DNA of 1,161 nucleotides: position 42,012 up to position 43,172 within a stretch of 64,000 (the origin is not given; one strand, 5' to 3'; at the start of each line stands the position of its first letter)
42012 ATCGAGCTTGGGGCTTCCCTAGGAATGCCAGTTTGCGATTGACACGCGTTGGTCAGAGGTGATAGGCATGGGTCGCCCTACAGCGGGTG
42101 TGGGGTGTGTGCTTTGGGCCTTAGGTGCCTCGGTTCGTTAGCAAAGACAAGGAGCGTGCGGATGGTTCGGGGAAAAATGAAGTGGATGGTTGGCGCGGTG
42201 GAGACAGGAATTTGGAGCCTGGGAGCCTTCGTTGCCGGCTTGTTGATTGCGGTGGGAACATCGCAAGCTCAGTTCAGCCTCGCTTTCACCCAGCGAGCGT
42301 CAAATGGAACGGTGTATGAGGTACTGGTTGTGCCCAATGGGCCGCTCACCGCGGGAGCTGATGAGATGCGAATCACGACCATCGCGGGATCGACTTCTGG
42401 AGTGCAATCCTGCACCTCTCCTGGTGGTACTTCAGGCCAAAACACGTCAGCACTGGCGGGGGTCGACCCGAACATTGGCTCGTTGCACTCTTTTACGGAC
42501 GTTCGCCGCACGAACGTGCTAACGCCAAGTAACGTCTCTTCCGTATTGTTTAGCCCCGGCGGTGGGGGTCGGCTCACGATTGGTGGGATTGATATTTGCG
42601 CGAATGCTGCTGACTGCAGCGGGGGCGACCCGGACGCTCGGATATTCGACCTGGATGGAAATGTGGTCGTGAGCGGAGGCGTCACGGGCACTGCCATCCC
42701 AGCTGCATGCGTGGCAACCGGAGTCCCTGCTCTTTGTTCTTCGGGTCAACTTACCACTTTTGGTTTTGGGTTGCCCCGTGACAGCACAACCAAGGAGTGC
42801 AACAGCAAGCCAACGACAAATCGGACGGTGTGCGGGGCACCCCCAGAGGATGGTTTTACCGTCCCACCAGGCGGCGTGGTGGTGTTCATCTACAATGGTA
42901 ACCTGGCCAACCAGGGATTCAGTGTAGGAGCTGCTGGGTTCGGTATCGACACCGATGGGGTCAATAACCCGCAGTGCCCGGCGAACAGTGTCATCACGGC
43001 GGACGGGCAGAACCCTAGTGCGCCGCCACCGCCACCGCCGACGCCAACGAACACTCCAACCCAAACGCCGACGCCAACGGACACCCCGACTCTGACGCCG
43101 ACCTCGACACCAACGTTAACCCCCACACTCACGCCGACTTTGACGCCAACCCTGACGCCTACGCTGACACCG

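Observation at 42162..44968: Two tandem paralogs with a previously unlisted PEP-CTERM-like tail, IP(L/V)(I/V)PSP-x5-7-TM-RR: candidate cognate substrates of the nearby exosortase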

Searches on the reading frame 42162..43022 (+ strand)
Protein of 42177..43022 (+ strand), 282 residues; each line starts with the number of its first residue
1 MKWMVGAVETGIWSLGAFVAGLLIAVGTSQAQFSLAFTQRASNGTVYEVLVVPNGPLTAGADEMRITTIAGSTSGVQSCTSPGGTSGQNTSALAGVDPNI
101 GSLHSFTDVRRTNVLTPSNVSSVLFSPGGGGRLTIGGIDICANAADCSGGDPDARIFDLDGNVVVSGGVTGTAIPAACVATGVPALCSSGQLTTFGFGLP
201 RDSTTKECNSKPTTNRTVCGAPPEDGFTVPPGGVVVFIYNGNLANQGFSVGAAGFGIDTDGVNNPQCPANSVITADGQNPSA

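Call 9: search_protein_families(library=ncbifam, proteins=[window:42177-43022:+], max_evalue=10)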
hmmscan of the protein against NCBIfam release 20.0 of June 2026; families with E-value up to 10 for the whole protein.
seq(282 aa): 0 families

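Call 10: search_protein_families(library=pfam, proteins=[window:42177-43022:+], max_evalue=10)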
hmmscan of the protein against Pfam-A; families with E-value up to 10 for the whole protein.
seq(282 aa): 0 families

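Call 12: find_homologous_proteins(query=window:42177-43022:+, max_evalue=0.001)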
Query seq(282 aa) (282 aa): 16 proteins with E <= 0.001 among 4492 candidates.
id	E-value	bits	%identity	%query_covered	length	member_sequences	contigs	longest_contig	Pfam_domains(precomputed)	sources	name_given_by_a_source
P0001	5.0e-136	470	80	100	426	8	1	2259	-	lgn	-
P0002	6.7e-120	418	72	100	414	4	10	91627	-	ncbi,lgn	-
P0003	6.2e-115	401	70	100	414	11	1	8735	-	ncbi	-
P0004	4.2e-103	362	70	90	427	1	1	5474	-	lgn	-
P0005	1.6e-99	351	60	97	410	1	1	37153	-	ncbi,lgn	-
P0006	3.8e-67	245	52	91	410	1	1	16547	PF13948.12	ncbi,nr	ncbi:MAG: DUF4215 domain-containing protein [Deltaproteobacteria bacterium]|nr:DUF4215 domain-contai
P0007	7.3e-67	244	49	93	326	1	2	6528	-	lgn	-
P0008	5.3e-64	234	49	97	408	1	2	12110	-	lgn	-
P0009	2.0e-60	222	48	94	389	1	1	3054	-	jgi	jgi:hypothetical protein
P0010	4.1e-49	185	44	96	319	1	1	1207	-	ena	-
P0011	3.1e-48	182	45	83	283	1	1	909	-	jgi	jgi:hypothetical protein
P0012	4.2e-47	179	46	85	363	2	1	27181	PF13948.12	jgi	jgi:cysteine-rich repeat protein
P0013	2.3e-46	176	45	96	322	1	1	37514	-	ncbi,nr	ncbi:MAG: hypothetical protein HY270_09705 [Deltaproteobacteria bacterium]|nr:hypothetical protein [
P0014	1.6e-44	170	44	87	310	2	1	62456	-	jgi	jgi:hypothetical protein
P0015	8.4e-40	155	43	83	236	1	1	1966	-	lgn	-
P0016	8.1e-33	132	38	96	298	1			-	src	-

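Call 15: find_encoding_contigs(protein=P0002, flank=10000, max_places=4)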
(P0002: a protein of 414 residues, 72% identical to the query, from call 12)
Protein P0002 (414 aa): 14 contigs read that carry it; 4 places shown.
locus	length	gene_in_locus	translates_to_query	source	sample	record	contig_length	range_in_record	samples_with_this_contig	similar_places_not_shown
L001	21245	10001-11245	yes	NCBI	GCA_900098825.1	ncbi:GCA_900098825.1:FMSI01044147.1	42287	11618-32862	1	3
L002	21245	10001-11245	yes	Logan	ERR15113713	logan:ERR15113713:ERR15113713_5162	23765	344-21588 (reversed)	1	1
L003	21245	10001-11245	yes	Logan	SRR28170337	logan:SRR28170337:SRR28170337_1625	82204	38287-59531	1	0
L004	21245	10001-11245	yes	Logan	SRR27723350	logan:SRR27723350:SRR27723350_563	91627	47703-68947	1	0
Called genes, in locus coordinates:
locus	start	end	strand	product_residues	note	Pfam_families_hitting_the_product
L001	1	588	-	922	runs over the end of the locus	PF01433:Peptidase_M1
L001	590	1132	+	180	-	PF09721:Exosortase_EpsH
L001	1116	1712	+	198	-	PF28117:XrtH_assoc (faint)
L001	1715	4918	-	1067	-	PF00404:Dockerin_1 (faint)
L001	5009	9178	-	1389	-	PF01436:NHL (faint), PF08450:SGL (faint), PF20067:SSL_N (faint), PF25021:TEN_NHL (weak), PF06739:SBBP (faint), PF25021:TEN_NHL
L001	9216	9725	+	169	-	-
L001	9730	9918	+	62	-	-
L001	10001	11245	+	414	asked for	-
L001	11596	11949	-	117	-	-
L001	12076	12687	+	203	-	-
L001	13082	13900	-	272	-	-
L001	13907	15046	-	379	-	-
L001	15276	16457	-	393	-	PF05762:VWA_CoxE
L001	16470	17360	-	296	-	PF13191:AAA_16 (weak), PF07724:AAA_2 (weak), PF13401:AAA_22, PF00004:AAA, PF07728:AAA_5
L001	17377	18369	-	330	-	PF13384:HTH_23, PF01381:HTH_3 (faint), PF13518:HTH_28, PF13551:HTH_29, PF13565:HTH_32, PF13384:HTH_23, PF13551:HTH_29 (weak), PF13565:HTH_32, +4 more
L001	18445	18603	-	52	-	-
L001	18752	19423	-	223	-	-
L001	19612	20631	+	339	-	PF02633:Creatininase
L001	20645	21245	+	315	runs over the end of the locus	PF00296:Bac_luciferase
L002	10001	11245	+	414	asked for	-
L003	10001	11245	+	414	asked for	-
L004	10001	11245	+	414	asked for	-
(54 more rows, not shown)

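Call 16: find_encoding_contigs(protein=P0013, flank=10000, max_places=2)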
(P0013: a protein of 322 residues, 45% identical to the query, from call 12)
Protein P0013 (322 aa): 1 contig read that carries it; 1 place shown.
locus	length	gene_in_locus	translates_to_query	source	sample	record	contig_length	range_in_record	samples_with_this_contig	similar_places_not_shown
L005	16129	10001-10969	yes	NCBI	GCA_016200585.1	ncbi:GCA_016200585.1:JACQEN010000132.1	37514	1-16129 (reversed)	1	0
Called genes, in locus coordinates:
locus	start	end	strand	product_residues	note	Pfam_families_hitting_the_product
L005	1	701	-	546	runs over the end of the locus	PF00501:AMP-binding, PF13193:AMP-binding_C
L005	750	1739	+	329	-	PF00248:Aldo_ket_red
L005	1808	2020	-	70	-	-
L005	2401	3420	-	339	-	PF03308:MeaB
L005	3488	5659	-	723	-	PF01642:MM_CoA_mutase, PF02310:B12-binding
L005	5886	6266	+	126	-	PF26626:DUF8201 (weak)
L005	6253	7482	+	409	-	PF26626:DUF8201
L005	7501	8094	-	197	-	PF03352:Adenine_glyco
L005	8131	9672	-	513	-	PF00501:AMP-binding, PF13193:AMP-binding_C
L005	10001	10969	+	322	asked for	-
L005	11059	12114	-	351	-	PF01408:GFO_IDH_MocA, PF22725:GFO_IDH_MocA_C3, PF02894:GFO_IDH_MocA_C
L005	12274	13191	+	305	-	PF00248:Aldo_ket_red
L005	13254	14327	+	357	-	PF00296:Bac_luciferase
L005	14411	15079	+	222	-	PF00378:ECH_1, PF16113:ECH_2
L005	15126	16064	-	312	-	PF01075:Glyco_transf_9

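Call 17: find_encoding_contigs(protein=P0005, flank=10000, max_places=2)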
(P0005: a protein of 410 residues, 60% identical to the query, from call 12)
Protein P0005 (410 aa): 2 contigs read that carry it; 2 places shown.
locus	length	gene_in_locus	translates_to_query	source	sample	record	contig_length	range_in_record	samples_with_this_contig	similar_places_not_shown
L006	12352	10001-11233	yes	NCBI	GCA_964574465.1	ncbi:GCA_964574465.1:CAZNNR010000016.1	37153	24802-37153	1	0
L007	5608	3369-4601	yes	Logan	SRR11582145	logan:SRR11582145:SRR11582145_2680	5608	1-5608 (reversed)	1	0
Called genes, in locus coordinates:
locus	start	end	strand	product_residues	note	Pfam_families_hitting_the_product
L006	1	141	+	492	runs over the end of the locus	PF25390:WD40_RLD, PF13540:RCC1_2, PF25390:WD40_RLD, PF13540:RCC1_2, PF11999:Ice_binding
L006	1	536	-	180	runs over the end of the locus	-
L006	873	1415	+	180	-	PF09721:Exosortase_EpsH (weak)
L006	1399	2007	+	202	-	PF28117:XrtH_assoc (faint)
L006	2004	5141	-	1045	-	-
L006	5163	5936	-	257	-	-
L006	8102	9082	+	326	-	-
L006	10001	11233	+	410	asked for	-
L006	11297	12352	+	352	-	?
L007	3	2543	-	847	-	?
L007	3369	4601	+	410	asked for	-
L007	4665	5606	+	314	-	?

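Call 18: find_encoding_contigs(protein=P0014, flank=10000, max_places=2)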
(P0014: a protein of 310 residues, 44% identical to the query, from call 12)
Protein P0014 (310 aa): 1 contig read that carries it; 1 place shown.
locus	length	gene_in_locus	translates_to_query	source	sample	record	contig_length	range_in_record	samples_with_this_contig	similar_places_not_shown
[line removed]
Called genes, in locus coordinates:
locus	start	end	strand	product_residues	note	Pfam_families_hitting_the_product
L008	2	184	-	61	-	?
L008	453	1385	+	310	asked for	-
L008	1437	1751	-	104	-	-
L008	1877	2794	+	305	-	PF00248:Aldo_ket_red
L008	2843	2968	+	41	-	-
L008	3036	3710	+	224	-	PF00378:ECH_1, PF16113:ECH_2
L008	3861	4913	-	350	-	PF01075:Glyco_transf_9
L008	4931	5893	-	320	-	PF00389:2-Hacid_dh, PF02826:2-Hacid_dh_C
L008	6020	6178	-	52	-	-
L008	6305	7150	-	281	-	PF05721:PhyH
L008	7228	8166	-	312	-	PF03372:Exo_endo_phos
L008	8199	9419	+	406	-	PF24067:Beta-prop_BT_1020 (faint)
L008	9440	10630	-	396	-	PF01053:Cys_Met_Meta_PP, PF00155:Aminotran_1_2, PF01041:DegT_DnrJ_EryC1 (weak), PF00266:Aminotran_5 (weak)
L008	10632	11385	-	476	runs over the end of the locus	PF00291:PALP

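Call 24: search_protein_families(library=ncbifam, proteins=[P0006, P0007, P0010, P0011, P0012, P0013, P0014, P0008, P0005, P0016], max_evalue=10)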
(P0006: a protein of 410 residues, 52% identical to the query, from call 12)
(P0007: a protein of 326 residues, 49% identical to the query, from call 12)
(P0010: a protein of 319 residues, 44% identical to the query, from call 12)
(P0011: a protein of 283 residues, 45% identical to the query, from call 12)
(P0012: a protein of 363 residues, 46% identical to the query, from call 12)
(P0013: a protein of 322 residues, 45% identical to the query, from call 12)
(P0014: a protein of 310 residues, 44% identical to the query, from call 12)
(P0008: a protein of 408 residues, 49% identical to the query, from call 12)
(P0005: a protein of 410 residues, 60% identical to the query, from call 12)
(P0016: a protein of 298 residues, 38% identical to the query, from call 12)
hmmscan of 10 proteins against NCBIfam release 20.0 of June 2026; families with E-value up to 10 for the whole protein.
P0006 (410 aa): 1 family
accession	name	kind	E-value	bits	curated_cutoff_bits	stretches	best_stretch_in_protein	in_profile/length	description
TIGR02232.1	myxo_disulf_rpt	repeat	3.8e-19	68.2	20.8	2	341-371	2-32/38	cysteine-rich acidic repeat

P0007 (326 aa): 0 families

P0010 (319 aa): 0 families

P0011 (283 aa): 1 family
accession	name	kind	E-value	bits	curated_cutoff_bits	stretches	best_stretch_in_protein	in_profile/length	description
TIGR04083.1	rSAM_pep_methan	hypoth_equivalog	0.16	10.8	300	1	103-135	299-331/376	TIGR04083 family peptide-modifying radical SAM enzyme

P0012 (363 aa): 1 family
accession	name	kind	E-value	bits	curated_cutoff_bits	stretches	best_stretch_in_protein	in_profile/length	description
TIGR02232.1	myxo_disulf_rpt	repeat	1.6e-18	66.2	20.8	2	294-324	3-32/38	cysteine-rich acidic repeat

P0013 (322 aa): 0 families

P0014 (310 aa): 0 families

P0008 (408 aa): 2 families
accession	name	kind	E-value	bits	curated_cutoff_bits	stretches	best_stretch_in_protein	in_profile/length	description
NF033761.1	gliding_GltJ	equivalog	0.084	11.9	450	1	264-360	393-485/671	adventurous gliding motility protein GltJ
TIGR00601.1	rad23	equivalog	2.6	7.2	207.3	1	296-355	82-141/381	UV excision repair protein Rad23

P0005 (410 aa): 4 families
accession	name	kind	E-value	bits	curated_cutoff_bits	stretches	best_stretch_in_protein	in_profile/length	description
NF033761.1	gliding_GltJ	equivalog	0.39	9.7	450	1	269-360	397-490/671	adventurous gliding motility protein GltJ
NF005846.3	PRK07764.1-6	equivalog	0.4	9.6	625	1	276-365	429-516/628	DNA polymerase III subunit gamma and tau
NF038119.1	PEP_CTERM_MHFG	equivalog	1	9.6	100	1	278-404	129-259/260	MHFG family PEP-CTERM protein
TIGR04526.1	predic_Ig_block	subfamily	8.7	5.1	150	0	276-359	59-142/693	putative immunoglobulin-blocking virulence protein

P0016 (298 aa): 0 families

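Call 45: predict_structure(alignment_id=A4)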
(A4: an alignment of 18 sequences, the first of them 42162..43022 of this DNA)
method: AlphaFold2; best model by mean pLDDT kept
length: 287 residues; sequences in the alignment: 18
mean_pLDDT: 82.2   pTM: 0.80
mean pLDDT of the five models: 82.2, 80.2, 79.4, 77.1, 63.8
residues with pLDDT >= 90: 150; 70-90: 86; 50-70: 13; < 50: 38
segments of 3 or more residues with pLDDT < 50: 1-36
pLDDT, mean of each block of 10 residues (from residue 1): 36 35 39 47 83 89 87 89 87 93 89 94 86 91 89 82 94 88 95 90 96 97 96 94 80 85 90 93 64
secondary structure, 60 per line:
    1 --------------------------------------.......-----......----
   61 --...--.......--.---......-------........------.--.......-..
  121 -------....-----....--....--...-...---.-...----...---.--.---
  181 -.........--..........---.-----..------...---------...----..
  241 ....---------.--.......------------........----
elements in order: E39-45 E51-56 E68-74 E81-86 E94-101 E114-117 E128-131 E137-140 E143-146 E161-163 E168-170 E182-190 E193-202 E220-222 E232-234 E239-244 E257-263 E276-283

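Call 49: fold_search(model_id=the predicted structure, library=pdb)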
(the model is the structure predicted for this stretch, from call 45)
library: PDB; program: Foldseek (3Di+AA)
matches with E <= 10: 681; with E <= 0.001: 0
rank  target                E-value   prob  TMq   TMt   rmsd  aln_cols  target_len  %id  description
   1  4j0o_A                3.6e-02  0.07  0.11  0.12  19.6       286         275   10  Structure of the Y246A Mutant of the PANTON-VALENTINE LEUCOCIDIN S Component from STAPHYLOCOCCUS AUREUS (released 2014-01-29)
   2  4j0o_C                5.1e-02  0.05  0.11  0.12  20.6       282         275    9  Structure of the Y246A Mutant of the PANTON-VALENTINE LEUCOCIDIN S Component from STAPHYLOCOCCUS AUREUS (released 2014-01-29)
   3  7t82_B                5.4e-02  0.06  0.11  0.11  17.7       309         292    9  Crystal Structure of LEUKOCIDIN E/CENTYRIN S26/FAB B438 (released 2023-01-11)
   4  7wwn                  6.3e-02  0.33  0.22  0.33  11.1       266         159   10  Structure of hypothetical protein TTHA1873 from Thermus thermophilus with Potassium mercuric iodide (released 2022-04-06)
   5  7t82_A                1.4e-01  0.04  0.11  0.11  17.7       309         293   10  Crystal Structure of LEUKOCIDIN E/CENTYRIN S26/FAB B438 (released 2023-01-11)
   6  4j0o_D                1.4e-01  0.03  0.10  0.11  20.1       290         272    9  Structure of the Y246A Mutant of the PANTON-VALENTINE LEUCOCIDIN S Component from STAPHYLOCOCCUS AUREUS (released 2014-01-29)
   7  4izl_C                1.4e-01  0.04  0.11  0.11  17.6       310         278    7  Structure Of The N248A Mutant of the PANTON-VALENTINE LEUCOCIDIN S Component from STAPHYLOCOCCUS AUREUS (released 2014-01-29)
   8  5k59_B                1.5e-01  0.03  0.11  0.11  19.1       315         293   10  Crystal structure of LukGH from Staphylococcus aureus in complex with a neutralising antibody (released 2016-08-10)
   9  4izl_B                1.6e-01  0.03  0.10  0.10  18.1       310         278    9  Structure Of The N248A Mutant of the PANTON-VALENTINE LEUCOCIDIN S Component from STAPHYLOCOCCUS AUREUS (released 2014-01-29)
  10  4izl_A                1.7e-01  0.04  0.12  0.12  20.0       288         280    9  Structure Of The N248A Mutant of the PANTON-VALENTINE LEUCOCIDIN S Component from STAPHYLOCOCCUS AUREUS (released 2014-01-29)
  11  7p8u                  2.5e-01  0.04  0.12  0.13  19.2       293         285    9  Crystal Structure of leukotoxin LukE from Staphylococcus aureus in complex with p-cresyl sulfate (released 2022-04-06)
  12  9d7y_B                3.4e-01  0.03  0.12  0.14  21.1       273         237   11  Crystal structure of scFv corresponding to human autoantibody b96.11 (released 2024-11-06)
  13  8p8j_Z                3.8e-01  0.03  0.08  0.15  18.3       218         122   13  Structure of 5D3-Fab and nanobody(Nb96)-bound ABCG2 (released 2023-08-30)
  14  8vur_H                3.8e-01  0.01  0.09  0.10  74.7       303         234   10  Human GluN1-2A with IgG 003-102 WT conformation (released 2024-09-11)
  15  8rj8_G                3.8e-01  0.01  0.09  0.09  26.2       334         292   10  CytK nanopore mutant (released 2025-01-01)
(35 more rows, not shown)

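Call 64: find_homologous_proteins(query=A4, max_evalue=0.001)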
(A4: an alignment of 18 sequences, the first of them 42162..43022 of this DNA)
Query A4 (18 sequences) (287 aa, profile of the alignment): 13 proteins with E <= 0.001 among 8000 candidates.
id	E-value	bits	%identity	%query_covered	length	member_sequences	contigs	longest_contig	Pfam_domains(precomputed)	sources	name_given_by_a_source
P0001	2.4e-132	459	80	100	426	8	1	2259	-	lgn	-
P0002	8.4e-131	454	72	100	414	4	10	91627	-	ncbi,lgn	-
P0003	3.3e-129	449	70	100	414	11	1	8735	-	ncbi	-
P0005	2.9e-127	443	60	95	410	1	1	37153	-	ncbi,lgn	-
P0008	3.0e-124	433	49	95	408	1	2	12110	-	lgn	-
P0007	1.2e-121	424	48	96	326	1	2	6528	-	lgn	-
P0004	2.0e-121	424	64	100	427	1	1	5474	-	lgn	-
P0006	2.4e-120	420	52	90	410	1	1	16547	PF13948.12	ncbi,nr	ncbi:MAG: DUF4215 domain-containing protein [Deltaproteobacteria bacterium]|nr:DUF4215 domain-contai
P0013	6.1e-118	412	45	94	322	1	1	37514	-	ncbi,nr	ncbi:MAG: hypothetical protein HY270_09705 [Deltaproteobacteria bacterium]|nr:hypothetical protein [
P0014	4.3e-115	403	44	85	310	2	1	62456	-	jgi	jgi:hypothetical protein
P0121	2.0e-101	358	58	88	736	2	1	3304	PF11999.14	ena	-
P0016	7.6e-93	330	37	95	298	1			-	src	-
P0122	4.5e-70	255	55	63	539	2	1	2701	PF11999.14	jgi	jgi:cysteine-rich repeat protein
